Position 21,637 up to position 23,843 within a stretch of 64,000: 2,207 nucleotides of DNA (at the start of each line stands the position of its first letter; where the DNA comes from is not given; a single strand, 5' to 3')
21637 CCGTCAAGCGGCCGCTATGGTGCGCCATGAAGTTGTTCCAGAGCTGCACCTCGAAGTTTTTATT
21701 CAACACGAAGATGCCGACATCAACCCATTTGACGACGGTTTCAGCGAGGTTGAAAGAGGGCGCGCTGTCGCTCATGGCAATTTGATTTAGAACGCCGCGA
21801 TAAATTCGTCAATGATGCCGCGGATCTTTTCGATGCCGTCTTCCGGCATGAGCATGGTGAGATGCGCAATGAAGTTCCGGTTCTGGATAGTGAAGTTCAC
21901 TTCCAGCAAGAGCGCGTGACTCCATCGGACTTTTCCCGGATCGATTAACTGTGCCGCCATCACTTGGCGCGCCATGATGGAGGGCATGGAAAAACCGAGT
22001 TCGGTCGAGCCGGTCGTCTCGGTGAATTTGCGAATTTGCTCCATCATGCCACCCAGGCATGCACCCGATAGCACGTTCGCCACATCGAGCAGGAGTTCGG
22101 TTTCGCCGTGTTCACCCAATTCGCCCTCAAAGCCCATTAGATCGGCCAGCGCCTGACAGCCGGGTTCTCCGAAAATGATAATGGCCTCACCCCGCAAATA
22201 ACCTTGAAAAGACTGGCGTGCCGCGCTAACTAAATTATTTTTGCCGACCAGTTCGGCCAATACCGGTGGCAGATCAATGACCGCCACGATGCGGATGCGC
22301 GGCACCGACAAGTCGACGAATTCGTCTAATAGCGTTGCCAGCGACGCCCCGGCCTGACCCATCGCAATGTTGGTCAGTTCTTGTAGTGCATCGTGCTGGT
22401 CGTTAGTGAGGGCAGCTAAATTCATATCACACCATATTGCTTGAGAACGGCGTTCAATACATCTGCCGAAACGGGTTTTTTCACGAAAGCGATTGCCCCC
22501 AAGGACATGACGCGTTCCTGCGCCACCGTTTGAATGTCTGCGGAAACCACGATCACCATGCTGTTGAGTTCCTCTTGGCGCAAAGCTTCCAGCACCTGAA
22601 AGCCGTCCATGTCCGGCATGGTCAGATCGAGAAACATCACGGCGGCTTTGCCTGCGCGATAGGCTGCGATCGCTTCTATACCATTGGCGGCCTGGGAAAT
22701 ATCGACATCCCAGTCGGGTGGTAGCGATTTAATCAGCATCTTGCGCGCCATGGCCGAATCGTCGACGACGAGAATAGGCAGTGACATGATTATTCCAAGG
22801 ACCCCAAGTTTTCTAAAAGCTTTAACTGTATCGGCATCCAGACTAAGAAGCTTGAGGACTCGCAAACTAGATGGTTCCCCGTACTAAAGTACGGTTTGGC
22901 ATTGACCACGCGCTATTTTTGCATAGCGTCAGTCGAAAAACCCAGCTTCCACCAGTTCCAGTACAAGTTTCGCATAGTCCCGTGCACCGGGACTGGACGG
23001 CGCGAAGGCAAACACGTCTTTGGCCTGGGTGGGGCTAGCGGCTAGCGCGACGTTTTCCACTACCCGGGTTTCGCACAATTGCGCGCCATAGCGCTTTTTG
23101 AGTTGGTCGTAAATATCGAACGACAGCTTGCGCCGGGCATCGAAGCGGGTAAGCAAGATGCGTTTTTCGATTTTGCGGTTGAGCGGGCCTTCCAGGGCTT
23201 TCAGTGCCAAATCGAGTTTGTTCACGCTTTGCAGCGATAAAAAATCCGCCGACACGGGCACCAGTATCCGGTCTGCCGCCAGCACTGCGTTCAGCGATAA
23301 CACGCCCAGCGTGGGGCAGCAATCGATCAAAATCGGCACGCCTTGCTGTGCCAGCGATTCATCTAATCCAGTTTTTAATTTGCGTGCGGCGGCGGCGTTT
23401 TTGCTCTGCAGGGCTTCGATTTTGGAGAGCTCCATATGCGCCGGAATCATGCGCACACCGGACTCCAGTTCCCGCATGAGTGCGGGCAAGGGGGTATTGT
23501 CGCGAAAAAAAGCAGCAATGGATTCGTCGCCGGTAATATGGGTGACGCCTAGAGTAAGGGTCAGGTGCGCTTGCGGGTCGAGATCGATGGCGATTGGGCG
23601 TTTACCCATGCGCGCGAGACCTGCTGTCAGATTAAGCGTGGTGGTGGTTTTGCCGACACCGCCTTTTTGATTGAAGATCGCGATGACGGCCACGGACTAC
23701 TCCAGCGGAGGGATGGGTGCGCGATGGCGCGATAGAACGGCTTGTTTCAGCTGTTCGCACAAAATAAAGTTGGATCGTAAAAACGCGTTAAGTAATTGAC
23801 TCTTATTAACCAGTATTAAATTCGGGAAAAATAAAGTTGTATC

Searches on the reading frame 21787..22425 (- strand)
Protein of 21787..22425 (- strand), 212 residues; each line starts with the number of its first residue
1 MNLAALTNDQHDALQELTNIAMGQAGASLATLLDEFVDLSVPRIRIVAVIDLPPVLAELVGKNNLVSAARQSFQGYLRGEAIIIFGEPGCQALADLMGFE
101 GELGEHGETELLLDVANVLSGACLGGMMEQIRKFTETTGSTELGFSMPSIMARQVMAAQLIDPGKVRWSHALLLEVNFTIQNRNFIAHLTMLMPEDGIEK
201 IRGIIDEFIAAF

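Call 7: search_protein_families(library=pfam, proteins=[window:21787-22425:-], max_evalue=0.01)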
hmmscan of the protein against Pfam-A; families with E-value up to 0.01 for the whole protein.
window:21787-22425:- (212 aa): 2 families
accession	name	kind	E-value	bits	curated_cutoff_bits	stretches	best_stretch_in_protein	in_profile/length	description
PF04509.17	CheC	-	6.4e-06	26.4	22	1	12-44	4-36/38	CheC-like family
PF13690.11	CheX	-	9.1e-06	26.1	27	0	8-44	40-72/94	Chemotaxis phosphatase CheX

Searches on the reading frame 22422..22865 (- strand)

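Call 7: search_protein_families(library=pfam, proteins=[window:22422-22865:-], max_evalue=0.01)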
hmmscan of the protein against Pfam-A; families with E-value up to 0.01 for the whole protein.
window:22422-22865:- (147 aa): 1 family
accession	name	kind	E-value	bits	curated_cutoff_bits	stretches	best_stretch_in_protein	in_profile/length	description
PF00072.30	Response_reg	-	1.3e-21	77.3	30.2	1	31-141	1-110/111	Response regulator receiver domain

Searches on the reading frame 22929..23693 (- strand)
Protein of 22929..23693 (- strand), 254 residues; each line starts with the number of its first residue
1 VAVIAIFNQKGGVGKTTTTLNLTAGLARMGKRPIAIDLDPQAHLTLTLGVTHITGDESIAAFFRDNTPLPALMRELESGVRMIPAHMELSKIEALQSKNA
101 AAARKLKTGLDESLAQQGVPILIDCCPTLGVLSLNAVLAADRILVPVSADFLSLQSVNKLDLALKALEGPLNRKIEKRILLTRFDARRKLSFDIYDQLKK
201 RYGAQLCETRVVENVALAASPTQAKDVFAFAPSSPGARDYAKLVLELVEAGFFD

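Call 7: search_protein_families(library=pfam, proteins=[window:22929-23693:-], max_evalue=0.01)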
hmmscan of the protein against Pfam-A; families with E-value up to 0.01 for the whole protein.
window:22929-23693:- (254 aa): 8 families
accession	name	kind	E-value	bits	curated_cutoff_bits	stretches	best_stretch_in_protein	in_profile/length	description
PF13614.12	AAA_31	-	8.6e-36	124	27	1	1-175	1-175/177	AAA domain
PF01656.29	CbiA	-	9.2e-16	58.4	25.4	1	4-223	1-121/125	CobQ/CobB/MinD/ParA nucleotide binding domain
PF06564.18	CBP_BcsQ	-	2.7e-08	34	21.3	1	1-242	1-228/234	Cellulose biosynthesis protein BcsQ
PF09140.17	MipZ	-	7.5e-08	32.4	20.7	1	3-40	2-39/262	ATPase MipZ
PF00142.24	Fer4_NifH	-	1e-07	32.2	25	1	4-49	3-48/271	4Fe-4S iron sulfur cluster binding proteins, NifH/frxC family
PF10609.15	ParA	-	6.2e-06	26.2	27.1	1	3-39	5-41/246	NUBPL iron-transfer P-loop NTPase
PF02374.21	ArsA_ATPase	-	0.00027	20.7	24.3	1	6-44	5-43/305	Anion-transporting ATPase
PF16575.11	CLP1_P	-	0.0026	18.1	26.6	1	12-46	4-39/188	mRNA cleavage and polyadenylation factor CLP1 P-loop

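Call 8: find_encoding_contigs(protein=window:22929-23693:-, flank=10000, max_places=10)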
Protein window:22929-23693:- (254 aa): 5 contigs read that carry it; 4 places shown.
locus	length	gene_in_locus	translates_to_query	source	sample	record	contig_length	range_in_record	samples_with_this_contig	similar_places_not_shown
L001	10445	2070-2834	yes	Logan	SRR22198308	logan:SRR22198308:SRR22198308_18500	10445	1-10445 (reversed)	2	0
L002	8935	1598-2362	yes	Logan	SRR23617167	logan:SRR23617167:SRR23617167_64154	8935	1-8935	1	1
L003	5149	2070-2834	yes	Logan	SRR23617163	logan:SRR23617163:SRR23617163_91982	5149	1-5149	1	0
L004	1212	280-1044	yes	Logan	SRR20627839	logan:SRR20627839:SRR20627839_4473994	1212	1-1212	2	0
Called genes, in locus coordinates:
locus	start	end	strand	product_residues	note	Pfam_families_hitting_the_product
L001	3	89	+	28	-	?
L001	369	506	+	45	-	-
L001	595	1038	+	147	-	-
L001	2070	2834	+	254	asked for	PF00142:Fer4_NifH (weak), PF01656:CbiA, PF06564:CBP_BcsQ, PF09140:MipZ (faint), PF10609:ParA (weak), PF13614:AAA_31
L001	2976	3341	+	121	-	PF00072:Response_reg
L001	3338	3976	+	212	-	PF13690:CheX (faint), PF04509:CheC (weak)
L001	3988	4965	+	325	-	PF08448:PAS_4 (faint), PF00990:GGDEF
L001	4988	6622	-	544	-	PF02776:TPP_enzyme_N, PF00205:TPP_enzyme_M, PF02775:TPP_enzyme_C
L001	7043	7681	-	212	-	PF00072:Response_reg, PF08281:Sigma70_r4_2 (faint), PF00196:GerE, PF04545:Sigma70_r4 (weak)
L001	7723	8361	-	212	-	PF13462:Thioredoxin_4, PF01323:DSBA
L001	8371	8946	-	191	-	PF05036:SPOR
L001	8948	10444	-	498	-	?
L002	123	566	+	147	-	-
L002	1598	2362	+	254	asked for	PF00142:Fer4_NifH (weak), PF01656:CbiA, PF06564:CBP_BcsQ, PF09140:MipZ (faint), PF10609:ParA (weak), PF13614:AAA_31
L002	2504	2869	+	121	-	PF00072:Response_reg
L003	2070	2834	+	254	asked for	PF00142:Fer4_NifH (weak), PF01656:CbiA, PF06564:CBP_BcsQ, PF09140:MipZ (faint), PF10609:ParA (weak), PF13614:AAA_31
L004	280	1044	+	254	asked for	PF00142:Fer4_NifH (weak), PF01656:CbiA, PF06564:CBP_BcsQ, PF09140:MipZ (faint), PF10609:ParA (weak), PF13614:AAA_31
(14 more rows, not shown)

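Call 13: find_homologous_proteins(query=window:22929-23693:-, max_evalue=1e-40)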
Query window:22929-23693:- (254 aa): 3924 proteins with E <= 1e-40 among 8000 candidates; the best 120 are listed.
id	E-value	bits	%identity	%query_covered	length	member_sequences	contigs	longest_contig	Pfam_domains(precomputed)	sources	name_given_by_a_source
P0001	1.8e-145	501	93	100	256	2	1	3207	PF00142.25,PF10609.16,PF01656.30,PF13614.13,PF09140.18,PF06564.19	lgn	-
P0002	2.7e-144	497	90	100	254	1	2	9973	PF00142.25,PF10609.16,PF01656.30,PF13614.13,PF09140.18,PF06564.19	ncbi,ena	-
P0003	3.3e-144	497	91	100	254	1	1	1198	PF00142.25,PF10609.16,PF01656.30,PF13614.13,PF09140.18,PF06564.19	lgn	-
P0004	1.0e-143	495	90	100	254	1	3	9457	PF00142.25,PF10609.16,PF01656.30,PF13614.13,PF09140.18,PF06564.19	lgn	-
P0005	1.4e-143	495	90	100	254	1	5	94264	PF00142.25,PF10609.16,PF01656.30,PF13614.13,PF09140.18,PF06564.19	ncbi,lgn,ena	ncbi:MAG: ParA family protein [Burkholderiales bacterium]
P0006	1.8e-142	491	91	100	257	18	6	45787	PF00142.25,PF10609.16,PF01656.30,PF13614.13,PF09140.18,PF06564.19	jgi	jgi:chromosome partitioning protein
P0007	1.4e-136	472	85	100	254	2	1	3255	PF00142.25,PF10609.16,PF01656.30,PF13614.13,PF09140.18,PF06564.19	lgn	-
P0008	1.7e-134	465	84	100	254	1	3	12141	PF00142.25,PF10609.16,PF01656.30,PF13614.13,PF09140.18,PF06564.19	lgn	-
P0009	2.2e-134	464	84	100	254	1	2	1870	PF00142.25,PF10609.16,PF01656.30,PF13614.13,PF09140.18,PF06564.19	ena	-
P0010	2.6e-134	464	84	100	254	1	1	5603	PF00142.25,PF10609.16,PF01656.30,PF13614.13,PF09140.18,PF06564.19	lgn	-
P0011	4.0e-133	460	83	100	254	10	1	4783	PF00142.25,PF10609.16,PF01656.30,PF13614.13,PF09140.18,PF06564.19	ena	-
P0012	4.4e-133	460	83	100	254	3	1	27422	PF00142.25,PF10609.16,PF01656.30,PF13614.13,PF09140.18,PF06564.19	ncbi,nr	ncbi:MAG: ParA family protein [Hydrogenophilales bacterium]|nr:ParA family protein [Hydrogenophilale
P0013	7.5e-133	459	82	100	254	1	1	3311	PF00142.25,PF10609.16,PF01656.30,PF13614.13,PF09140.18,PF06564.19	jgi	-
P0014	8.3e-133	459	83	100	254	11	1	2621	PF00142.25,PF10609.16,PF01656.30,PF13614.13,PF09140.18,PF06564.19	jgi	-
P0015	1.7e-132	458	81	100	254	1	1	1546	PF00142.25,PF10609.16,PF01656.30,PF13614.13,PF09140.18,PF06564.19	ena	-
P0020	2.0e-130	451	81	100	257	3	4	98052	PF00142.25,PF10609.16,PF01656.30,PF13614.13,PF09140.18,PF06564.19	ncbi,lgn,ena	-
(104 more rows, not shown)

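Call 14: find_encoding_contigs(protein=P0005, flank=10000, max_places=3)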
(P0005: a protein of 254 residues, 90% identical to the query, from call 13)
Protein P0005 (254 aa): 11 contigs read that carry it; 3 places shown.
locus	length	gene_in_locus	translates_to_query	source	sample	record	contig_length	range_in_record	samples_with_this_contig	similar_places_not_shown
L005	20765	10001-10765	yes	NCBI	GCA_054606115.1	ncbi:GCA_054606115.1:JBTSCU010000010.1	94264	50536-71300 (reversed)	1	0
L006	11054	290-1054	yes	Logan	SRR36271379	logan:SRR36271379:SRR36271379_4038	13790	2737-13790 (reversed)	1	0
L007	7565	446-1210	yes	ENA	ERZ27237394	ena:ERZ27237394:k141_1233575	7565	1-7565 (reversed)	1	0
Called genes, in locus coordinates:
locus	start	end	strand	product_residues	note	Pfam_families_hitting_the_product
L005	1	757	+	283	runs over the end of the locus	PF00119:ATP-synt_A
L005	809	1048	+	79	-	PF00137:ATP-synt_C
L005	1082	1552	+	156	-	-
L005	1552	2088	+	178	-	PF00213:OSCP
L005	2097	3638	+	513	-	PF02874:ATP-synt_ab_N, PF00006:ATP-synt_ab, PF00306:ATP-synt_ab_C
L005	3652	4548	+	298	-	PF00231:ATP-synt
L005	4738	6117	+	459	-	PF02874:ATP-synt_ab_N, PF00006:ATP-synt_ab, PF22919:ATP-synt_VA_C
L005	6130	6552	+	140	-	PF02823:ATP-synt_DE_N, PF00401:ATP-synt_DE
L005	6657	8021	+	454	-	PF00483:NTP_transferase, PF01128:IspD (weak), PF12804:NTP_transf_3, PF25084:LbH_EIF2B, PF00132:Hexapep (weak), PF25087:GMPPB_C, PF00132:Hexapep, PF14602:Hexapep_2 (weak)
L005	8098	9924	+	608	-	PF13522:GATase_6, PF13537:GATase_7, PF01380:SIS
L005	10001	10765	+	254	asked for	PF00142:Fer4_NifH (weak), PF01656:CbiA, PF06564:CBP_BcsQ, PF09140:MipZ (weak), PF10609:ParA (weak), PF13614:AAA_31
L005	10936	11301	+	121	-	PF00072:Response_reg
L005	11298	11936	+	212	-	PF13690:CheX (faint), PF04509:CheC (weak)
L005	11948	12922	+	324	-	PF08448:PAS_4 (weak), PF00990:GGDEF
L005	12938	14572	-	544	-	PF02776:TPP_enzyme_N, PF00205:TPP_enzyme_M, PF02775:TPP_enzyme_C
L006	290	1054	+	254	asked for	PF00142:Fer4_NifH (weak), PF01656:CbiA, PF06564:CBP_BcsQ, PF09140:MipZ (weak), PF10609:ParA (weak), PF13614:AAA_31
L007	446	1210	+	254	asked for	PF00142:Fer4_NifH (weak), PF01656:CbiA, PF06564:CBP_BcsQ, PF09140:MipZ (weak), PF10609:ParA (weak), PF13614:AAA_31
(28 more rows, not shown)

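Call 15: find_encoding_contigs(protein=P0006, flank=10000, max_places=3)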
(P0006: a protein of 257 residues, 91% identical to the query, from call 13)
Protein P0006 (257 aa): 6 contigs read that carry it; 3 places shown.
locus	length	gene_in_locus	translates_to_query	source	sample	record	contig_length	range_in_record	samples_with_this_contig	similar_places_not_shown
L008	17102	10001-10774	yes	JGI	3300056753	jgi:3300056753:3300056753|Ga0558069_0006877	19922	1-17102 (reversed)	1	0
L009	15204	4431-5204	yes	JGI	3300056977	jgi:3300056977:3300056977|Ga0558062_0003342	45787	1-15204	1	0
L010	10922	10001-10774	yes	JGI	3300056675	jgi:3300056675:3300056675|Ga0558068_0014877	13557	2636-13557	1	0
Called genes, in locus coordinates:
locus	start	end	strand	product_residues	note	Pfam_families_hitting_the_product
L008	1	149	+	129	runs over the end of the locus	PF03899:ATP-synt_I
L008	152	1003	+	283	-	PF00119:ATP-synt_A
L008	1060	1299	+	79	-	PF00137:ATP-synt_C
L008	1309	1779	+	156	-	PF00430:ATP-synt_B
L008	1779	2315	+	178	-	PF00213:OSCP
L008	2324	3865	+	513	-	PF02874:ATP-synt_ab_N, PF00006:ATP-synt_ab, PF00306:ATP-synt_ab_C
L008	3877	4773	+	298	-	PF00231:ATP-synt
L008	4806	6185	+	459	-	PF02874:ATP-synt_ab_N, PF00006:ATP-synt_ab, PF22919:ATP-synt_VA_C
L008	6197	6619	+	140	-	PF02823:ATP-synt_DE_N, PF00401:ATP-synt_DE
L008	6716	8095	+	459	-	PF00483:NTP_transferase, PF01128:IspD (weak), PF12804:NTP_transf_3, PF14602:Hexapep_2 (faint), PF25084:LbH_EIF2B (weak), PF25087:GMPPB_C, PF25084:LbH_EIF2B, PF00132:Hexapep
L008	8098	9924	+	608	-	PF13522:GATase_6, PF13537:GATase_7, PF01380:SIS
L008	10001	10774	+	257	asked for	PF00142:Fer4_NifH (weak), PF01656:CbiA, PF06564:CBP_BcsQ, PF09140:MipZ (weak), PF10609:ParA (weak), PF13614:AAA_31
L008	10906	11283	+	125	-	PF00072:Response_reg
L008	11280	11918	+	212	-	PF04509:CheC (weak)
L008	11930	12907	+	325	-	PF08448:PAS_4 (faint), PF00990:GGDEF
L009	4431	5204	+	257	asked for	PF00142:Fer4_NifH (weak), PF01656:CbiA, PF06564:CBP_BcsQ, PF09140:MipZ (weak), PF10609:ParA (weak), PF13614:AAA_31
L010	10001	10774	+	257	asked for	PF00142:Fer4_NifH (weak), PF01656:CbiA, PF06564:CBP_BcsQ, PF09140:MipZ (weak), PF10609:ParA (weak), PF13614:AAA_31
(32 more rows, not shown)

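Call 16: find_encoding_contigs(protein=P0020, flank=10000, max_places=3)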
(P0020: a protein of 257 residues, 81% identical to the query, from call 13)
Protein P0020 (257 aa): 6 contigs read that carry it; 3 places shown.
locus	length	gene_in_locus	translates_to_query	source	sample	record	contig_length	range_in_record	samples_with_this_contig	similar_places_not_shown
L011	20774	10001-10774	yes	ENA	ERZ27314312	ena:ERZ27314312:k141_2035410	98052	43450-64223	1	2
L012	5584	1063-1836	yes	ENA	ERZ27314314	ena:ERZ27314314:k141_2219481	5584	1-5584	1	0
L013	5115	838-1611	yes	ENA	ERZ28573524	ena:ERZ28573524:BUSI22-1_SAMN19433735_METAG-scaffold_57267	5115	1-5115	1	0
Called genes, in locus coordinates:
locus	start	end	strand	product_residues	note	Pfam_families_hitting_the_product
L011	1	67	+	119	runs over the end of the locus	PF03899:ATP-synt_I (weak)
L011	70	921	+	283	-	PF00119:ATP-synt_A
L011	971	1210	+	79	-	PF00137:ATP-synt_C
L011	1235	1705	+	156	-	PF00430:ATP-synt_B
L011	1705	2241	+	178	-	PF00213:OSCP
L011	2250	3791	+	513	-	PF02874:ATP-synt_ab_N, PF00006:ATP-synt_ab, PF00306:ATP-synt_ab_C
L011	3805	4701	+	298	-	PF00231:ATP-synt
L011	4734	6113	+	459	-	PF02874:ATP-synt_ab_N, PF00006:ATP-synt_ab, PF22919:ATP-synt_VA_C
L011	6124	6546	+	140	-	PF02823:ATP-synt_DE_N, PF00401:ATP-synt_DE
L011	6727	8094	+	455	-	PF00483:NTP_transferase, PF12804:NTP_transf_3, PF25084:LbH_EIF2B (weak), PF00132:Hexapep (weak), PF25087:GMPPB_C, PF25084:LbH_EIF2B (weak), PF00132:Hexapep, PF14602:Hexapep_2 (weak), +1 more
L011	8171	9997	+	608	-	PF13522:GATase_6, PF13537:GATase_7, PF01380:SIS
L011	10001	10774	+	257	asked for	PF00142:Fer4_NifH, PF01656:CbiA, PF06564:CBP_BcsQ, PF09140:MipZ (weak), PF10609:ParA (weak), PF13614:AAA_31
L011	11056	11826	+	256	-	PF00072:Response_reg, PF00486:Trans_reg_C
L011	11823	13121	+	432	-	PF00672:HAMP, PF26769:HAMP_PhoQ (weak), PF00512:HisKA, PF02518:HATPase_c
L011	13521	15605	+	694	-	PF00149:Metallophos (weak), PF02872:5_nucleotid_C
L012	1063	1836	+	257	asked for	PF00142:Fer4_NifH, PF01656:CbiA, PF06564:CBP_BcsQ, PF09140:MipZ (weak), PF10609:ParA (weak), PF13614:AAA_31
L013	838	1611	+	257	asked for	PF00142:Fer4_NifH, PF01656:CbiA, PF06564:CBP_BcsQ, PF09140:MipZ (weak), PF10609:ParA (weak), PF13614:AAA_31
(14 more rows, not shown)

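Call 78: find_encoding_contigs(protein=P0001, flank=5000, max_places=3)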
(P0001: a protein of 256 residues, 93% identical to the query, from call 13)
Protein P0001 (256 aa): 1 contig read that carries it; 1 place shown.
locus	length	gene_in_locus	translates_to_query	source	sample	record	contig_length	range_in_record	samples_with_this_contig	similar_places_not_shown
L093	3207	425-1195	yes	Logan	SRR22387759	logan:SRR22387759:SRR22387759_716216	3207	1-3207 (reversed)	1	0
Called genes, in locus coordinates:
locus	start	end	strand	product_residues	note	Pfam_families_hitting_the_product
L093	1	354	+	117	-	?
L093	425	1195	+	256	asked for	PF00142:Fer4_NifH (weak), PF01656:CbiA, PF06564:CBP_BcsQ, PF09140:MipZ (weak), PF10609:ParA (weak), PF13614:AAA_31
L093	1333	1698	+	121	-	PF00072:Response_reg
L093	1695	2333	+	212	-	PF13690:CheX (faint), PF04509:CheC (weak)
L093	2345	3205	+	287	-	?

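Call 95: list_cluster_members(proteins=[P0121, window:22929-23693:-])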
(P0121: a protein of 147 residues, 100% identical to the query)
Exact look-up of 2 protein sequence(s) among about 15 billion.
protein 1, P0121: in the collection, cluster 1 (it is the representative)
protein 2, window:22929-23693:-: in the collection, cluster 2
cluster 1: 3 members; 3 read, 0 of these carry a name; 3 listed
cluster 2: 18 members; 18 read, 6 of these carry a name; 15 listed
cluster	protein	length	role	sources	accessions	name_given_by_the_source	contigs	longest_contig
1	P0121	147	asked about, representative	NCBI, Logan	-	-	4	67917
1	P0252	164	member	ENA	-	-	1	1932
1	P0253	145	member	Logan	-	-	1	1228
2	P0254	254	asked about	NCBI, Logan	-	-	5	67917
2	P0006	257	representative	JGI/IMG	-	chromosome partitioning protein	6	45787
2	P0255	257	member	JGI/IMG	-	chromosome partitioning protein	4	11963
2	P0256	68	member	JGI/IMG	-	chromosome partitioning protein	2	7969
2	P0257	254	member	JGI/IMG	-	chromosome partitioning protein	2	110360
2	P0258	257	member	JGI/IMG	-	chromosome partitioning protein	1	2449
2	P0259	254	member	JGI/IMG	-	chromosome partitioning protein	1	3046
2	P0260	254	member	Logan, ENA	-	-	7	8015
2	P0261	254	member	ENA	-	-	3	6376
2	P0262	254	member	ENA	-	-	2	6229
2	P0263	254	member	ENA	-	-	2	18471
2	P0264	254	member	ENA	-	-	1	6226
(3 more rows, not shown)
